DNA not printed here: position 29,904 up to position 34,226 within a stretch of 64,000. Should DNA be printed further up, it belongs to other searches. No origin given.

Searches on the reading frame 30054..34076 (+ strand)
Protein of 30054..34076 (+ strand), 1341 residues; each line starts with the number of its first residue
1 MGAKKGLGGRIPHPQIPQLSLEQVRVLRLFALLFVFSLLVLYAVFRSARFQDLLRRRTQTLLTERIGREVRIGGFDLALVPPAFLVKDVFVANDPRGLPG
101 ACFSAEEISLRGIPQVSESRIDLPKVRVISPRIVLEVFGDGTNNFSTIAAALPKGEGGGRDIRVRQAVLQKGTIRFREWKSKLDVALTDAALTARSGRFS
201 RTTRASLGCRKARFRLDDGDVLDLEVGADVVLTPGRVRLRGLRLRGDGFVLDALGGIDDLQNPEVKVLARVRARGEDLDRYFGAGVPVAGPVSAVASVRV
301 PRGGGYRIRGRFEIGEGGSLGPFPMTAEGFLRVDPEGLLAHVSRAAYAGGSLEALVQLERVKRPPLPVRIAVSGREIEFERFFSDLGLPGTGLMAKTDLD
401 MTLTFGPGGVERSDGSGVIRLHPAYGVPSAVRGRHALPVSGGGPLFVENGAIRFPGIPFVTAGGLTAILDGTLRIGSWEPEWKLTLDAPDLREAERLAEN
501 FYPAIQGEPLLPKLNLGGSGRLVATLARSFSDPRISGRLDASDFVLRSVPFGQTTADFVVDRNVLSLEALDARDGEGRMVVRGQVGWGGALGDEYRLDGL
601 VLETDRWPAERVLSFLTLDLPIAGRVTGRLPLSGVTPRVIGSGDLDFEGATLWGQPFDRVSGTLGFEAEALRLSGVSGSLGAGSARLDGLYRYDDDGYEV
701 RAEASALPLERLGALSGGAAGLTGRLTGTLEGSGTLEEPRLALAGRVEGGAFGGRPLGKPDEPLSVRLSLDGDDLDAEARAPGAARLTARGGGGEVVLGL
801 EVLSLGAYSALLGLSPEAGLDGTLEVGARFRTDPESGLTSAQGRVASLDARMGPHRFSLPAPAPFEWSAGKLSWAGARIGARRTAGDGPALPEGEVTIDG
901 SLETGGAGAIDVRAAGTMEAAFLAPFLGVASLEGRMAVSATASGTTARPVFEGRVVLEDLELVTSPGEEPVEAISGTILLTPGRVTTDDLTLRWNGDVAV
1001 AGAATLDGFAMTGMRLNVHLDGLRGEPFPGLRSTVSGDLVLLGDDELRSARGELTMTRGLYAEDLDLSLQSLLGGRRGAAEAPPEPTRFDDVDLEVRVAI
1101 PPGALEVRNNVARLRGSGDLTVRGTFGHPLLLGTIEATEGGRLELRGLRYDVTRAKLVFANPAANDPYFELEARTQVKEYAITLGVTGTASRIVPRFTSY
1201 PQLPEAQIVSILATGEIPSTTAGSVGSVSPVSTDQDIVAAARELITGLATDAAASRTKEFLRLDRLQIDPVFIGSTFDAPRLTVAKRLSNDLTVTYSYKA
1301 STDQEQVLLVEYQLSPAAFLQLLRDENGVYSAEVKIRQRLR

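Call 66: search_protein_families(library=pfam, proteins=[window:30054-34076:+], max_evalue=0.00001)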
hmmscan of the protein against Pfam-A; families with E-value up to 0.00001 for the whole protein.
window:30054-34076:+ (1341 aa): 2 families
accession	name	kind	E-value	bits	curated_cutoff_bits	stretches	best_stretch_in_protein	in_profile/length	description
PF04357.19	TamB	-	2.5e-35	122.9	22.4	1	995-1325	10-366/381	TamB, inner membrane protein subunit of TAM complex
PF05359.17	DUF748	-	9.6e-08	31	50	1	31-190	19-180/1037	Domain of Unknown Function (DUF748)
